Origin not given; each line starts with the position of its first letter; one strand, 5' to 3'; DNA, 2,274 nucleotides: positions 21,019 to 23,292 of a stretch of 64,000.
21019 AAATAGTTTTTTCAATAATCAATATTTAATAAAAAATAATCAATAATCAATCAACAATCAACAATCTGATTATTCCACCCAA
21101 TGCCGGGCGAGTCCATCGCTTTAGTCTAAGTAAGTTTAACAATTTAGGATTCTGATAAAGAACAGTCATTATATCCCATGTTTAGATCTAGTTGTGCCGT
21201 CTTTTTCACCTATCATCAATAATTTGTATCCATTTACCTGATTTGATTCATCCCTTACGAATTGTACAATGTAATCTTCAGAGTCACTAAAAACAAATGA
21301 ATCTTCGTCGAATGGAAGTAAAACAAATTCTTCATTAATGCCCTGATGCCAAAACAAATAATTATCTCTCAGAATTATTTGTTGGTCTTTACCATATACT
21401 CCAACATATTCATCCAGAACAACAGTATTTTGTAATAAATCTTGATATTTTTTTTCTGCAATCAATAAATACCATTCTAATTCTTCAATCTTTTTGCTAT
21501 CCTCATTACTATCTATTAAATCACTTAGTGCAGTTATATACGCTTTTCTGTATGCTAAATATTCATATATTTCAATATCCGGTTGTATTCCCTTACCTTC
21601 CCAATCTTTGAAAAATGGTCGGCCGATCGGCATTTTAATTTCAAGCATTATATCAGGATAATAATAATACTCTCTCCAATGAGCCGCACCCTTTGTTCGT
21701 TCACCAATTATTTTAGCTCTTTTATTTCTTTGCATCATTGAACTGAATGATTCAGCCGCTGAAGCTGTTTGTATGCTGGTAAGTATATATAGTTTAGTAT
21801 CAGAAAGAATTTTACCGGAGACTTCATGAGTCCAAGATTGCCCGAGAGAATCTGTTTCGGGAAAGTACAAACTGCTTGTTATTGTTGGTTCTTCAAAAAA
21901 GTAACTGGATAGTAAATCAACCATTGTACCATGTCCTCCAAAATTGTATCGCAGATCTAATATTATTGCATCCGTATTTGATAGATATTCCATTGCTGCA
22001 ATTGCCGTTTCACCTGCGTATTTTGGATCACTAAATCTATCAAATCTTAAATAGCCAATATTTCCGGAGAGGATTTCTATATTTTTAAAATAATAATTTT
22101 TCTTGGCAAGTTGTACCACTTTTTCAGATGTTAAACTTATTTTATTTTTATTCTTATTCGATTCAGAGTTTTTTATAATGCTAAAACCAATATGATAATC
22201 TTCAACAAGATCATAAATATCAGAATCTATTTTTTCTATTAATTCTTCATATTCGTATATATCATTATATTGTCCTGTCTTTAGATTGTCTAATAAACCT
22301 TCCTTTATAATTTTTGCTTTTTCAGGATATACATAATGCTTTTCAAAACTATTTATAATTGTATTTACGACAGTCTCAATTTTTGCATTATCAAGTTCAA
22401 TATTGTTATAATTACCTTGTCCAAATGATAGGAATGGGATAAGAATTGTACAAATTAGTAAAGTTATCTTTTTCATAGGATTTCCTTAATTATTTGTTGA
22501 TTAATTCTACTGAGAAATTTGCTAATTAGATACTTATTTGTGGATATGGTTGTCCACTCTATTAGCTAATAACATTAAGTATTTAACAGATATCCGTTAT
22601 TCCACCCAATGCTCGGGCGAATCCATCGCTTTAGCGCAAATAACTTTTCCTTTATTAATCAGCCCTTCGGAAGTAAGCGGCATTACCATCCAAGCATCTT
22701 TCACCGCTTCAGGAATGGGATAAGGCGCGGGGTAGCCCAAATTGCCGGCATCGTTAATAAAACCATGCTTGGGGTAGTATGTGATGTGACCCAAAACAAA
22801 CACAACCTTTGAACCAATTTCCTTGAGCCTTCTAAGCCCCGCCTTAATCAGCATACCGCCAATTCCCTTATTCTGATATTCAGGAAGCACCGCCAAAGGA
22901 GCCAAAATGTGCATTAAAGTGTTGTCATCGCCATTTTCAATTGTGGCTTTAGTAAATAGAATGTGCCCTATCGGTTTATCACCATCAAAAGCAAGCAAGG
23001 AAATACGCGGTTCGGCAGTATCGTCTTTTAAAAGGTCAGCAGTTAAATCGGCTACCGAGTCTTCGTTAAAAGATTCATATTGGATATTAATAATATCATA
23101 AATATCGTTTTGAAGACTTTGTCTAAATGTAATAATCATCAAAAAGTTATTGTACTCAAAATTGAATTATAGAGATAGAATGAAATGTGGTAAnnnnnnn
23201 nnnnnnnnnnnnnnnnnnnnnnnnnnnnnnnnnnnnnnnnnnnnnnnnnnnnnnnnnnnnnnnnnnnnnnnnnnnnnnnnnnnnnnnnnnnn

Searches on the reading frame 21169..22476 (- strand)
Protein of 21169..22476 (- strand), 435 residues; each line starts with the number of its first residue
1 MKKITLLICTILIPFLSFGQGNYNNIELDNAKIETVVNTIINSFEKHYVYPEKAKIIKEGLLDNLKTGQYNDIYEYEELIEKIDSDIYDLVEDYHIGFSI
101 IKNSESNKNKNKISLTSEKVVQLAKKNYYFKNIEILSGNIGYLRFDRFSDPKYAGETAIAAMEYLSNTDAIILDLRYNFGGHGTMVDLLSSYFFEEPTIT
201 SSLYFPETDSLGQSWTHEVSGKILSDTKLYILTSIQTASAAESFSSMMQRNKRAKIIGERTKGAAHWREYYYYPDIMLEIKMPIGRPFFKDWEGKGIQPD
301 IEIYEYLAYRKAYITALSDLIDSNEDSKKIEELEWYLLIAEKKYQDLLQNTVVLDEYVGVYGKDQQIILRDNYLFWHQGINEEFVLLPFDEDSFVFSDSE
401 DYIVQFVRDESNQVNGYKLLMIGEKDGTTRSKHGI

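Call 103: search_protein_families(library=pfam, proteins=[L041:4405-6900:+], max_evalue=0.01)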
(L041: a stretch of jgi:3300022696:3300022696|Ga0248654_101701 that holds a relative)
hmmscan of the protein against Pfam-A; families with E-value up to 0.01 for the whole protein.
L041:4405-6900:+ (831 aa): 12 families
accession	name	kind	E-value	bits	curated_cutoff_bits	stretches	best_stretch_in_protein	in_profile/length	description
PF13401.12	AAA_22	-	1.3e-07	32.4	27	1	297-472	6-122/130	AAA domain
PF13173.12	AAA_14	-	5.7e-07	30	27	1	297-386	3-75/129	AAA domain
PF13191.12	AAA_16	-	0.0015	19.5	32.6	1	297-458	25-157/167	AAA ATPase domain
PF20720.3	nSTAND3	-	0.0028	17.8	27.2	0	298-324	19-45/155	Novel STAND NTPase 3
PF00350.29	Dynamin_N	-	0.0038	17.7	27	0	299-336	1-40/168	Dynamin family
PF01637.24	ATPase_2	-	0.0041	17.4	33.2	1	293-452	17-128/225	ATPase domain predominantly from Archaea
PF13588.12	HSDR_N_2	-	0.0051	17.3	25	0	100-133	62-95/110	Type I restriction enzyme R protein N terminus (HSDR_N)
PF00005.33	ABC_tran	-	0.0064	17.5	25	0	299-319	14-34/137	ABC transporter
PF05729.18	NACHT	-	0.0066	16.7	26.7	0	298-320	2-24/167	NACHT domain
PF08477.19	Roc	-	0.0081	16.8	27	0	299-324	2-27/119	Ras of Complex, Roc, domain of DAPkinase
PF02492.25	cobW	-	0.0092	16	20.7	0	299-320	3-24/180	CobW/HypB/UreG, nucleotide-binding domain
PF01580.24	FtsK_SpoIIIE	-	0.0097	15.8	24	0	276-317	19-60/221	FtsK/SpoIIIE family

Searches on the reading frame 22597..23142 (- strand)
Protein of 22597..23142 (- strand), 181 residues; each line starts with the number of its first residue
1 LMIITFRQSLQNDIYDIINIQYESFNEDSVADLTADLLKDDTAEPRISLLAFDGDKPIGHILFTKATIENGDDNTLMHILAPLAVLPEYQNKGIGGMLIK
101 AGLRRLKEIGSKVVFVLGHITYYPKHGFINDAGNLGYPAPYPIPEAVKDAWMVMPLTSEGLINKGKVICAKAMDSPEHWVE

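Call 5: search_protein_families(library=pfam, proteins=[window:22597-23142:-], max_evalue=1)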
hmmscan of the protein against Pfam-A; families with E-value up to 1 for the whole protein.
window:22597-23142:- (181 aa): 7 families
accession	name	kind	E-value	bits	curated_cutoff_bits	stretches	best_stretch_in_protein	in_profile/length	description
PF00583.31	Acetyltransf_1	-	3.6e-10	40.6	20.7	1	14-128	4-116/116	Acetyltransferase (GNAT) family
PF13527.13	Acetyltransf_9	-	3.4e-09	37.2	25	1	7-128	3-124/127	Acetyltransferase (GNAT) domain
PF13508.13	Acetyltransf_7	-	2.2e-08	34.8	27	1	49-129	6-83/84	Acetyltransferase (GNAT) domain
PF13673.13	Acetyltransf_10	-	0.00014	22.3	23.6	1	48-116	33-92/128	Acetyltransferase (GNAT) domain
PF14542.12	Acetyltransf_CG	-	0.021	15.4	30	1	80-115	27-62/80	GCN5-related N-acetyl-transferase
PF08445.16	FR47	-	0.13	12.7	22.1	1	80-116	24-60/86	FR47-like protein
PF01853.24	MOZ_SAS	-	0.2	11.7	32.2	1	78-101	78-101/180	MOZ/SAS family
